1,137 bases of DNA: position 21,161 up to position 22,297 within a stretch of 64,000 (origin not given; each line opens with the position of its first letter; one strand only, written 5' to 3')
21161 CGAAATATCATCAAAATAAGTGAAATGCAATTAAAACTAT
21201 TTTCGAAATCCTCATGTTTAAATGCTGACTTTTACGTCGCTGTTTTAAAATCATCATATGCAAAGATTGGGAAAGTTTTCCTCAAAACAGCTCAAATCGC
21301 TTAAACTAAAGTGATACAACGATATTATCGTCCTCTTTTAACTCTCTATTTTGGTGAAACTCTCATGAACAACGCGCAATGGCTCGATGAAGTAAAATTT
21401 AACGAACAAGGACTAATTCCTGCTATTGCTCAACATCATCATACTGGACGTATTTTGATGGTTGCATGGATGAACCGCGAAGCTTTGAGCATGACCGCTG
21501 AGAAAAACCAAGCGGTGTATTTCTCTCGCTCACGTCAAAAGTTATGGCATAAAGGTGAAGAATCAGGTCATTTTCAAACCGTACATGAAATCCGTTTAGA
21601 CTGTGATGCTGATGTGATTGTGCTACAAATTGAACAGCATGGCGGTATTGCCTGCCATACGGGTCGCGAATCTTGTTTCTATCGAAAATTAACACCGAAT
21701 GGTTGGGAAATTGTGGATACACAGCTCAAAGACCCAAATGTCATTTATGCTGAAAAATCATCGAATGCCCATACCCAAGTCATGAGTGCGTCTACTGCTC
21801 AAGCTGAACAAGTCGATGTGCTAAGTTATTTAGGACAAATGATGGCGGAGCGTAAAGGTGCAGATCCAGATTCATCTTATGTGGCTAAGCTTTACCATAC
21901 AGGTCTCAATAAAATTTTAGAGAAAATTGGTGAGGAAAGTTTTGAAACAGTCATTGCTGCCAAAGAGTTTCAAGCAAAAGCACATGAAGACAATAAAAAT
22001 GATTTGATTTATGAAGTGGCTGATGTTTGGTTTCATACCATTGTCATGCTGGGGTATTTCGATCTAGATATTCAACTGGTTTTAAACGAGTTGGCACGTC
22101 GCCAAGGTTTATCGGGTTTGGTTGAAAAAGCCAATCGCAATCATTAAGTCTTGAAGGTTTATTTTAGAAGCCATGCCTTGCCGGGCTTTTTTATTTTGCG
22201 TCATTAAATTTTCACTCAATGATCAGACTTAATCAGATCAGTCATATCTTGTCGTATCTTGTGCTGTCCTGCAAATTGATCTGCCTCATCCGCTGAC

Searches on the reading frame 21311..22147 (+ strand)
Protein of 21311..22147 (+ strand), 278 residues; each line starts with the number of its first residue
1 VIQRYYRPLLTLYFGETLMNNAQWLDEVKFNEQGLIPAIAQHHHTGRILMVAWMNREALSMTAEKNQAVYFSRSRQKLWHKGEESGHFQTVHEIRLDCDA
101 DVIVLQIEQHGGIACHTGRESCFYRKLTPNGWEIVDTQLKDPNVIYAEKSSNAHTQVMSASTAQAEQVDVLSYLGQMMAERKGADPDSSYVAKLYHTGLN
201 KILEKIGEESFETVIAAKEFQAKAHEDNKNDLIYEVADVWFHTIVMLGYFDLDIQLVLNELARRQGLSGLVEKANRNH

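Call 9: search_protein_families(library=ncbifam, proteins=[window:21311-22147:+], max_evalue=0.00001)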
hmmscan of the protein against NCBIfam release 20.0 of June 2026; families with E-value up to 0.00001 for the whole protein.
window:21311-22147:+ (278 aa): 5 families
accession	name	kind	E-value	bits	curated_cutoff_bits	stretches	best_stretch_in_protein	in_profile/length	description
NF002747.0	PRK02759.1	equivalog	9.4e-72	241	187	1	21-265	3-205/208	bifunctional phosphoribosyl-AMP cyclohydrolase/phosphoribosyl-ATP diphosphatase HisIE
NF000768.0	PRK00051.1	equivalog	4.5e-53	178.3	126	1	20-146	8-130/131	phosphoribosyl-AMP cyclohydrolase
NF001611.0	PRK00400.1-3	equivalog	1.2e-40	138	99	1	167-277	3-106/108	phosphoribosyl-ATP diphosphatase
NF001613.0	PRK00400.1-5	equivalog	1.2e-27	95.9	120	1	168-277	3-105/107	phosphoribosyl-ATP diphosphatase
TIGR03188.1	histidine_hisI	equivalog_domain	3.5e-24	84.8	42.7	1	171-261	1-84/84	phosphoribosyl-ATP diphosphatase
